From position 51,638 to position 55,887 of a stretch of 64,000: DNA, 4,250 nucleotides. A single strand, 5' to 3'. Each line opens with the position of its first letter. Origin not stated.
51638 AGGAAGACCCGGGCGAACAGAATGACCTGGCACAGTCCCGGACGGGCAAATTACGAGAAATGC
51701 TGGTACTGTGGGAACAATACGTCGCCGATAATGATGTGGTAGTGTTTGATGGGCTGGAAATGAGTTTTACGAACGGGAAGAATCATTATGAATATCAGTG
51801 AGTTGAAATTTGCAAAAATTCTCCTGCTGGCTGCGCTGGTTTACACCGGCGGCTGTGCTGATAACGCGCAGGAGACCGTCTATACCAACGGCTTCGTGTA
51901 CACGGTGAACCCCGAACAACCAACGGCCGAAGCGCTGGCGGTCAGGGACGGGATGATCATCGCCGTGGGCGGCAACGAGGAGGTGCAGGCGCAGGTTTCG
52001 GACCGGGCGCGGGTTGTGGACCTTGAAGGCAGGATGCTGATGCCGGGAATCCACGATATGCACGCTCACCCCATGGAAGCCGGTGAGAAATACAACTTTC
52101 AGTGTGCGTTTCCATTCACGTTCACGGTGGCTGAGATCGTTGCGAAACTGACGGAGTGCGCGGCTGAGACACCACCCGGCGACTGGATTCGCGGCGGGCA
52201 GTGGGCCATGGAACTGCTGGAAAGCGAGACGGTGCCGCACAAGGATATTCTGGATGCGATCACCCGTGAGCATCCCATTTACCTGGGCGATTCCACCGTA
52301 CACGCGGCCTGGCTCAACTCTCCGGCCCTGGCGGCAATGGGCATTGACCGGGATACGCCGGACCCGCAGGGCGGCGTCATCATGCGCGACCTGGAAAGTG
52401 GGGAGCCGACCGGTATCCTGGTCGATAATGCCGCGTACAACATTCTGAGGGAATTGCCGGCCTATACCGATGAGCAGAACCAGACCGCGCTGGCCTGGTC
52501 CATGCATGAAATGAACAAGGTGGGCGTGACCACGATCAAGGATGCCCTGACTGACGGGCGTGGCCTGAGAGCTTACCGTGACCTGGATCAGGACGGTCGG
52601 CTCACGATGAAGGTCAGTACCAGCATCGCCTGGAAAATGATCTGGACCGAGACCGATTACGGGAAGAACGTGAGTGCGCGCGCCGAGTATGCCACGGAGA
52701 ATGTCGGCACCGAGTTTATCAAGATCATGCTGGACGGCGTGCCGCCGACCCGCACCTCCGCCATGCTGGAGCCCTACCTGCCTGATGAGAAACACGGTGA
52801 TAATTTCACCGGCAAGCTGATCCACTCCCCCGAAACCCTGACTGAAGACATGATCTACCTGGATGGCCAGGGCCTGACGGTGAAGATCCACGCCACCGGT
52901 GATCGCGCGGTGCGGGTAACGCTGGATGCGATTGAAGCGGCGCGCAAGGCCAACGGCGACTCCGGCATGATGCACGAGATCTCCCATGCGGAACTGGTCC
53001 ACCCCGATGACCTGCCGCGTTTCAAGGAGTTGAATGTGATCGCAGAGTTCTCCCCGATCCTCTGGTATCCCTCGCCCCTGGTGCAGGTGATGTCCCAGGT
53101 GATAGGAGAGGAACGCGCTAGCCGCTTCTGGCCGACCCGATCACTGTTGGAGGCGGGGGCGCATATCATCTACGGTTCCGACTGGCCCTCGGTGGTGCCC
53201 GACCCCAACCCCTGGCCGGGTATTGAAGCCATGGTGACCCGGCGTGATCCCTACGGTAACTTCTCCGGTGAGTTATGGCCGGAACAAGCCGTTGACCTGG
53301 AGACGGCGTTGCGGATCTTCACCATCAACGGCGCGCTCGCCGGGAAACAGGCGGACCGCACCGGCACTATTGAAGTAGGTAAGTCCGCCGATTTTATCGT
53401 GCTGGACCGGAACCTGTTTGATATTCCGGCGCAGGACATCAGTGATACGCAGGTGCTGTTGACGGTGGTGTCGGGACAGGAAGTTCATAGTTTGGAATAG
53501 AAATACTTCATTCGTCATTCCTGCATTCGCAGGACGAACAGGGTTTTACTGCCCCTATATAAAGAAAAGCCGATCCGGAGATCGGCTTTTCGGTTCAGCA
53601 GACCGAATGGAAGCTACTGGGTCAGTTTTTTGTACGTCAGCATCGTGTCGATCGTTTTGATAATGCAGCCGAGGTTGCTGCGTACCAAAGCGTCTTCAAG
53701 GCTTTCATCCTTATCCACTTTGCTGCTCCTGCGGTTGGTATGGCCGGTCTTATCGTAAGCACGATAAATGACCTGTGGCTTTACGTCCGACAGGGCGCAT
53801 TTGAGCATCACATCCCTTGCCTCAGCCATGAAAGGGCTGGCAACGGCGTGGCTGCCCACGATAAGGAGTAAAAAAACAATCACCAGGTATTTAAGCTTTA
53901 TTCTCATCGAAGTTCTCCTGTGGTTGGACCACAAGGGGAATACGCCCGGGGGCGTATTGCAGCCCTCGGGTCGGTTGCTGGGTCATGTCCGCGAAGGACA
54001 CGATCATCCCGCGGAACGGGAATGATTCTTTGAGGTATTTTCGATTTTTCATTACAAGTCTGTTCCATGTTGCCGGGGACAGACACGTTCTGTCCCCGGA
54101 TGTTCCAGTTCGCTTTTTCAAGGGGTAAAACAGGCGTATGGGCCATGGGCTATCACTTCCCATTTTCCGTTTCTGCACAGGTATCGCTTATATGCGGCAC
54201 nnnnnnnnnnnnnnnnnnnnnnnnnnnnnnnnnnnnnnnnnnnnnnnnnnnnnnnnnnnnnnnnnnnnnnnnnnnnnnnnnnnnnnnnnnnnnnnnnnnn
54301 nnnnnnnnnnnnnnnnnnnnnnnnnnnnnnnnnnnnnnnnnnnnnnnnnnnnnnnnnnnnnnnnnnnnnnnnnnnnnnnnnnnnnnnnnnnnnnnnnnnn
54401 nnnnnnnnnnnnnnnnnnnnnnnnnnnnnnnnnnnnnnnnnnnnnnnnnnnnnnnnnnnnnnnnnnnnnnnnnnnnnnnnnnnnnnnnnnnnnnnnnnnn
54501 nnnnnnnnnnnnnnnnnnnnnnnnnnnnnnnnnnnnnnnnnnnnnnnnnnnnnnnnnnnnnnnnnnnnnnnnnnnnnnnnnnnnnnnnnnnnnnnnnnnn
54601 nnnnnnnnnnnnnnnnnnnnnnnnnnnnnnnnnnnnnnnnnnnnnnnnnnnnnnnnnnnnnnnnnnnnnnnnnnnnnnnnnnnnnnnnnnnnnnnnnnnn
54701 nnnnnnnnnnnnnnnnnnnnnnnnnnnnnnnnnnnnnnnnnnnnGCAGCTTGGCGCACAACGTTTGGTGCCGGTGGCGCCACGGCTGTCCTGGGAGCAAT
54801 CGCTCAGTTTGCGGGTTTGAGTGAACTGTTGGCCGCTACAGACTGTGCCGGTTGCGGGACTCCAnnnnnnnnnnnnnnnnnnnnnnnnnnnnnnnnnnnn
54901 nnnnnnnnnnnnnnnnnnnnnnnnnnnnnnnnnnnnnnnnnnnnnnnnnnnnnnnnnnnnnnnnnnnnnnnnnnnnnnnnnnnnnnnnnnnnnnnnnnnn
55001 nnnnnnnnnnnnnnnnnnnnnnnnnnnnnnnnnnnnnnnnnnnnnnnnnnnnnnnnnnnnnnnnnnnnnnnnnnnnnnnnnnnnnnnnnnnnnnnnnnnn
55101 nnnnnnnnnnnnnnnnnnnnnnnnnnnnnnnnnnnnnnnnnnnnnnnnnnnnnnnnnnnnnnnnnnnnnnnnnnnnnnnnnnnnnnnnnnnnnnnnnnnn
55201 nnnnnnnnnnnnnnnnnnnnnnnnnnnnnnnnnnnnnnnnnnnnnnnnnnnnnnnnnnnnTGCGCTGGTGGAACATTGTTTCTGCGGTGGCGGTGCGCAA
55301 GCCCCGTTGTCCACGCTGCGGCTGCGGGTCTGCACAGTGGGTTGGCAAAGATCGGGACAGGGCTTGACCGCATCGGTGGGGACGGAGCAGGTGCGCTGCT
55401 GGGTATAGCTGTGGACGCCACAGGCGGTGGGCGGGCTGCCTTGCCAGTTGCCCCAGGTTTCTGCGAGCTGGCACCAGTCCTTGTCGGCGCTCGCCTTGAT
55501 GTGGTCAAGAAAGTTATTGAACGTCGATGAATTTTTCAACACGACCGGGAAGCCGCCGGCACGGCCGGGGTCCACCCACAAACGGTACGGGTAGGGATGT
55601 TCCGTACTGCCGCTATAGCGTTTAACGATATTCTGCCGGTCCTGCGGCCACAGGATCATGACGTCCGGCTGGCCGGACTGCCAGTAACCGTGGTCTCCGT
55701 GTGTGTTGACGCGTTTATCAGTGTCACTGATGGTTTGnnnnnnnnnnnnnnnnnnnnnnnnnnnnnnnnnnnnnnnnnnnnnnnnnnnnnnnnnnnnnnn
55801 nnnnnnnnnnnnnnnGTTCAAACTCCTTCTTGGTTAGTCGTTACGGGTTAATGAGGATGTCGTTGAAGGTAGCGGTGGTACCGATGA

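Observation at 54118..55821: Secreted cysteine-rich protein of ~9 thrombospondin-type-1-like repeats as the terminal gene of a type IVb pilus operon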

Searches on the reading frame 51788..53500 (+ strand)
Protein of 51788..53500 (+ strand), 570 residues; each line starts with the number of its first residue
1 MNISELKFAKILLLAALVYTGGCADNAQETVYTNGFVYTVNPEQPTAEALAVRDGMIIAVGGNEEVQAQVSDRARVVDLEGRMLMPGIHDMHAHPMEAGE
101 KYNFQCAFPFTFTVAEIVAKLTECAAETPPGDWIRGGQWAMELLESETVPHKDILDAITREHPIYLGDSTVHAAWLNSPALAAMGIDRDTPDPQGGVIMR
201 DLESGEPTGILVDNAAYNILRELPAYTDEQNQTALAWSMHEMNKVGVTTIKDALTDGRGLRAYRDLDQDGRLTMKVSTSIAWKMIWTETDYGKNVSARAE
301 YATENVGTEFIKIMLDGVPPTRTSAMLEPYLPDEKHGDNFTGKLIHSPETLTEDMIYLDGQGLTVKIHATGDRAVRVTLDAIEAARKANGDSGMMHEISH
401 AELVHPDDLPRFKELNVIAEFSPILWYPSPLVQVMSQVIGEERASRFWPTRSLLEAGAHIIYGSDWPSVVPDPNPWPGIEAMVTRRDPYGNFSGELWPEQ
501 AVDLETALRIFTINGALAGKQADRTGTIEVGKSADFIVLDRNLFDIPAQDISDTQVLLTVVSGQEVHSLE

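Call 19: search_protein_families(library=pfam, proteins=[window:51788-53500:+], max_evalue=0.001)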
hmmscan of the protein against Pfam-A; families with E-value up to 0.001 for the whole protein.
window:51788-53500:+ (570 aa): 2 families
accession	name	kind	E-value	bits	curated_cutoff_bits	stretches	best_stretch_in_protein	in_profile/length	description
PF07969.17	Amidohydro_3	-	2.4e-101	341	29.7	1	75-567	1-472/472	Amidohydrolase family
PF01979.26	Amidohydro_1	-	3.9e-13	49.8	25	1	357-566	143-345/345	Amidohydrolase family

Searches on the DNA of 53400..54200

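Call 74: search_rna_families(source=window, start=53400, end=54200, threshold=evalue, max_evalue=1)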
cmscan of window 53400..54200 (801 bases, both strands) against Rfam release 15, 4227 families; matches with E-value up to 1: 1.
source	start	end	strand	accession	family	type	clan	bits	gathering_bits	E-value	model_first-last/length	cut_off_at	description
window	53552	53604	-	RF02996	int-alpA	Gene; sRNA;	-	18.2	35.8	0.46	1-71/71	no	int-alpA RNA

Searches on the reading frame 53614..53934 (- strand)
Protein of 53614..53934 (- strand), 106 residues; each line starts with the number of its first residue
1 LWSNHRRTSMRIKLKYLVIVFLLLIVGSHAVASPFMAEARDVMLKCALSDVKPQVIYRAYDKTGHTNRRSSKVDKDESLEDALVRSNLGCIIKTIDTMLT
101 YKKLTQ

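Call 19: search_protein_families(library=pfam, proteins=[window:53614-53934:-], max_evalue=0.001)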
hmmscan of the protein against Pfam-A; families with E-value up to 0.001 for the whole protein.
window:53614-53934:- (106 aa): 0 families

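Call 81: search_protein_families(library=phrogs, proteins=[window:53614-53907:-], max_evalue=0.01)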
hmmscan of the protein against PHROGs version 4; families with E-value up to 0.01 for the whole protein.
window:53614-53907:- (97 aa): 0 families

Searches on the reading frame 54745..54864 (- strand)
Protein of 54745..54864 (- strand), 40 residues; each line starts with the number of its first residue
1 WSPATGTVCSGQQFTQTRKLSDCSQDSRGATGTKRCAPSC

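Call 33: search_solved_structures(query=A4, max_evalue=10, show_alignments=4)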
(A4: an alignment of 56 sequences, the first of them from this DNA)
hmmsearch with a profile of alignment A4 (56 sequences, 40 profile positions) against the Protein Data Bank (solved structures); distinct sequences matched with E-value up to 10: 0.

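Call 75: search_protein_representatives(alignment_id=A4)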
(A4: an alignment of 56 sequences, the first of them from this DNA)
Query: 56 sequences, 40 profile positions. Proteins with E-value up to 0.001 (for the whole library): 226; up to 1e-10: 94; up to 1e-30: 19. The best 150 are listed.
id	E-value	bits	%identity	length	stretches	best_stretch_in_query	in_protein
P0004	8.5e-106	361.9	-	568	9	1-40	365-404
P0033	5.6e-82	285.6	-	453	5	1-40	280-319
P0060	1.0e-71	252.8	-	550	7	1-40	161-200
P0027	1.4e-69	245.9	-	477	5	1-40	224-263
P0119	1.0e-67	240.0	-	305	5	1-40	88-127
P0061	2.5e-66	235.5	-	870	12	1-37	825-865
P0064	2.1e-61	219.8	-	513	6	1-40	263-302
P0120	2.0e-52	191.1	-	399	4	1-40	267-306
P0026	2.3e-49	181.2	-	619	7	1-37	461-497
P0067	1.7e-47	175.3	-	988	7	1-39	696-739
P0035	1.6e-43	162.5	-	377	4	1-40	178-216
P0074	1.4e-41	156.3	-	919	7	1-40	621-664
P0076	9.0e-39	147.4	-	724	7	1-34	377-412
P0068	2.5e-38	145.9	-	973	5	1-34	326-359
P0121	2.0e-37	143.0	-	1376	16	1-35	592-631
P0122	4.1e-35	135.6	-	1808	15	1-35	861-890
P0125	3.7e-28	113.4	-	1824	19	1-30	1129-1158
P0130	8.0e-24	99.5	-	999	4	1-40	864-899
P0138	1.0e-19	86.4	-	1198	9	1-28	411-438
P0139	1.5e-19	85.9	-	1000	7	1-35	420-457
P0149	4.1e-15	71.6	-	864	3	1-35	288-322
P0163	1.6e-12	63.4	-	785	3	1-37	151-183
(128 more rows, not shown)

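Call 77: search_protein_families(library=pfam, proteins=[P0121, P0122, P0125, P0130, P0138, P0139, P0149, P0163], max_evalue=0.0001)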
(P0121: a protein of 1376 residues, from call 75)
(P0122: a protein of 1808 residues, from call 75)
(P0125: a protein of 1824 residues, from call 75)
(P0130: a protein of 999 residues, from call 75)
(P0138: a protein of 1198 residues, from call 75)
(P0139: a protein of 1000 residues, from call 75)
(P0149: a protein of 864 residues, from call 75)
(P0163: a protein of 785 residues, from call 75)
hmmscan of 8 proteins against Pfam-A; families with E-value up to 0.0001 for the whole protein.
P0121 (1376 aa): 0 families

P0122 (1808 aa): 0 families

P0125 (1824 aa): 1 family
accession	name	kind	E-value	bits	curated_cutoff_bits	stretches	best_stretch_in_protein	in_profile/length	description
PF23260.1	TSP1_2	-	8.2e-17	61.2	27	0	505-537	30-62/66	SEMA5B-like, TSP-1 type 1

P0130 (999 aa): 1 family
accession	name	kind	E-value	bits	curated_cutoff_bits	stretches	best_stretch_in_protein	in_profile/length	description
PF07581.17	Glug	-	3.7e-14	52.5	20.5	0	457-481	2-27/28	The GLUG motif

P0138 (1198 aa): 1 family
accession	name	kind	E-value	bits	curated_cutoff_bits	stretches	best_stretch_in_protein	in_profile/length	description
PF14312.12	FG-GAP_2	-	2e-103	338.9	23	7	989-1037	1-49/49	FG-GAP repeat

P0139 (1000 aa): 0 families

P0149 (864 aa): 3 families
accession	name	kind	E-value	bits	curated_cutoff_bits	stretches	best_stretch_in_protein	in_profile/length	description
PF13385.13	Laminin_G_3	-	3e-34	118.8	27.6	2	700-851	4-143/151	Concanavalin A-like lectin/glucanases superfamily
PF02210.31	Laminin_G_2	-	5.4e-07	30.6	22.9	0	783-848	51-123/126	Laminin G domain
PF07953.20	Toxin_R_bind_N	-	5.9e-07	29.8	23.8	0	690-833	28-176/191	Clostridium neurotoxin, N-terminal receptor binding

P0163 (785 aa): 2 families
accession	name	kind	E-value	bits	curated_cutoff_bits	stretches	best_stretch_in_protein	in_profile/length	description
PF09603.15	Fib_succ_major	-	5.9e-15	56.5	33.9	1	551-642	1-108/187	Fibrobacter succinogenes major domain (Fib_succ_major)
PF19030.6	TSP1_ADAMTS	-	2.5e-06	28.1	23.8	1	392-445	1-50/55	Thrombospondin type 1 domain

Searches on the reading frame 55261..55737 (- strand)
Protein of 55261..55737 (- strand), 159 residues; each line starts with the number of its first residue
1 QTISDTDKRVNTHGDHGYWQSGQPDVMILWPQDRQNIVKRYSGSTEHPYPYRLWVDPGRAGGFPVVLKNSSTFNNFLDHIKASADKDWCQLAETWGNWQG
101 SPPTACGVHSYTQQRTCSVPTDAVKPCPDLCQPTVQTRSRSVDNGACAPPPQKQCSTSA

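Call 50: search_solved_structures(query=A6, max_evalue=10, show_alignments=2)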
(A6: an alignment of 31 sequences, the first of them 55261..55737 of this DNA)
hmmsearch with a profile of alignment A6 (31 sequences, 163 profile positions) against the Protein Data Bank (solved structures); distinct sequences matched with E-value up to 10: 0.

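Call 56: predict_structure(alignment_id=A6)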
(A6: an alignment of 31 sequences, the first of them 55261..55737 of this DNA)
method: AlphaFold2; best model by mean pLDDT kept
length: 159 residues; sequences in the alignment: 31
mean_pLDDT: 92.3   pTM: 0.76
mean pLDDT of the five models: 92.3, 91.9, 90.1, 89.4, 86.7
residues with pLDDT >= 90: 130; 70-90: 25; 50-70: 4; < 50: 0
segments of 3 or more residues with pLDDT < 50: none
pLDDT, mean of each block of 10 residues (from residue 1): 79 94 93 93 94 93 93 94 93 96 97 97 95 96 93 75
secondary structure, 60 per line:
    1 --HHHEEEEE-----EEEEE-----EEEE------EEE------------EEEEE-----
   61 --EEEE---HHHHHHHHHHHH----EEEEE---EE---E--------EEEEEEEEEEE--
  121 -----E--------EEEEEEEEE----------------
elements in order: E6-10 E16-20 E26-29 E36-38 E51-55 E63-66 H70-81 E86-90 E108-118 E135-143

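Call 59: fold_search(model_id=the predicted structure, library=pdb)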
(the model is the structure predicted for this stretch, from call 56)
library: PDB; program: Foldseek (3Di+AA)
matches with E <= 10: 256; with E <= 0.001: 0
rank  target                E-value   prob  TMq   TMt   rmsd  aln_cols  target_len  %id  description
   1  6ruv_U                2.6e-02  0.95  0.24  0.35  10.9       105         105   15  Structure of the SCIN stabilized C3bBb convertase bound to Properdin and a the non-inhibitory nanobody hFPNb1 (released 2019-08-21)
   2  8q6r_C                5.7e-02  0.90  0.22  0.31  10.5        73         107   16  Structure of complement FP in complex with the TPP-3077 VHH (released 2024-08-28)
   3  6rur_U                7.6e-02  0.97  0.24  0.35  10.2        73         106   18  Structure of the SCIN stabilized C3bBb convertase bound to properdin (released 2019-08-21)
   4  7b26_A                7.6e-02  0.66  0.23  0.33  10.6       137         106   14  CirpA1 in complex with pseudo-monomeric Properdin lacking TSR2-3 (released 2021-12-08)
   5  4z6j_A                8.0e-02  0.18  0.17  0.19  22.1       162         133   12  Crystal structure of apo intact hoefavidin (released 2015-07-15)
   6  6s0b_B                9.0e-02  0.60  0.21  0.31   9.4       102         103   14  Crystal Structure of Properdin in complex with the CTC domain of C3/C3b (released 2019-09-04)
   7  6ruv_X                1.1e-01  0.82  0.25  0.24   9.9       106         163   14  Structure of the SCIN stabilized C3bBb convertase bound to Properdin and a the non-inhibitory nanobody hFPNb1 (released 2019-08-21)
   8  7r84_A                1.5e-01  0.99  0.24  0.60   3.9        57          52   21  Structure of mouse BAI1 (ADGRB1) TSR3 domain in P21 space group (released 2021-11-10)
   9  6rv6_A                1.5e-01  0.54  0.24  0.24  12.0       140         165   14  Structure of properdin lacking TSR3 based on anomalous data (released 2019-08-21)
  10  6rus_A                2.1e-01  0.60  0.24  0.17  11.3       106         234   15  Structure of a functional properdin monomer (released 2019-08-21)
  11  7r84_D                2.4e-01  0.98  0.23  0.62   5.1        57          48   18  Structure of mouse BAI1 (ADGRB1) TSR3 domain in P21 space group (released 2021-11-10)
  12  1szl_MODEL_1_A        3.5e-01  0.33  0.17  0.32   5.2        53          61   17  F-spondin TSR domain 1 (released 2005-04-19)
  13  4a5w_B                3.9e-01  0.06  0.14  0.04  16.9       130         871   14  Crystal structure of C5b6 (released 2012-03-14)
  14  4k15_A                3.9e-01  0.05  0.15  0.17  23.4       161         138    9  2.75 Angstrom Crystal Structure of Hypothetical Protein lmo2686 from Listeria monocytogenes EGD-e (released 2013-04-17)
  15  5upm_A                4.2e-01  0.08  0.18  0.06  16.2       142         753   12  Crystal structure of BhGH81 mutant in complex with laminaro-triose (released 2017-06-28)
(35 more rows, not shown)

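Call 82: fold_search(model_id=the predicted structure, library=viral)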
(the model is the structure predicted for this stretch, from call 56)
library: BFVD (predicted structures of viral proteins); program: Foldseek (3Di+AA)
matches with E <= 10: 460; with E <= 0.001: 0
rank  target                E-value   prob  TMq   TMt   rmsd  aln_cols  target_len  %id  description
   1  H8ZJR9                2.5e-02  0.72  0.22  0.14  15.2       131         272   15  (no name in the UniProt tables at hand)
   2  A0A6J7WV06            1.6e-01  0.03  0.10  0.06  21.0       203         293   10  Uncharacterized protein [uncultured Caudovirales phage]
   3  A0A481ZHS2            2.4e-01  0.16  0.20  0.09  13.2       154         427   10  Uncharacterized protein [Pithovirus LCPAC406]
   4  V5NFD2                2.6e-01  0.12  0.20  0.05  18.8       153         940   11  Gp2 [Bufivirus UC1]
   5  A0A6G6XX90            2.9e-01  0.72  0.22  0.46   7.1        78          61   10  (no name in the UniProt tables at hand)
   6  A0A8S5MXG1            2.9e-01  0.30  0.17  0.21  13.1        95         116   15  Uncharacterized protein [Myoviridae sp. ctRRy11]
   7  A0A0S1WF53            3.6e-01  0.06  0.15  0.11  17.8       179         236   11  (no name in the UniProt tables at hand)
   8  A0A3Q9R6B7            3.9e-01  0.23  0.17  0.33   8.2        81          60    9  (no name in the UniProt tables at hand)
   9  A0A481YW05            3.9e-01  0.15  0.20  0.26  18.8       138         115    9  Uncharacterized protein [Marseillevirus LCMAC103]
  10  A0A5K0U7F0            4.1e-01  0.44  0.20  0.06  17.7        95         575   17  Uncharacterized protein [Yasminevirus sp. GU-2018]
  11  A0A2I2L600            4.1e-01  0.12  0.21  0.11  14.2       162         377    9  Uncharacterized protein [Orpheovirus IHUMI-LCC2]
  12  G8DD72                4.6e-01  0.13  0.24  0.21  11.9       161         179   12  (no name in the UniProt tables at hand)
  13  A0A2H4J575            4.6e-01  0.13  0.22  0.10  24.4       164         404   10  Uncharacterized protein [uncultured Caudovirales phage]
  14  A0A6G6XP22            5.1e-01  0.13  0.24  0.16  19.1       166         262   10  (no name in the UniProt tables at hand)
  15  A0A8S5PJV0            5.4e-01  0.08  0.17  0.05  18.8       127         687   15  Tail fiber protein [Myoviridae sp. ctsK93]
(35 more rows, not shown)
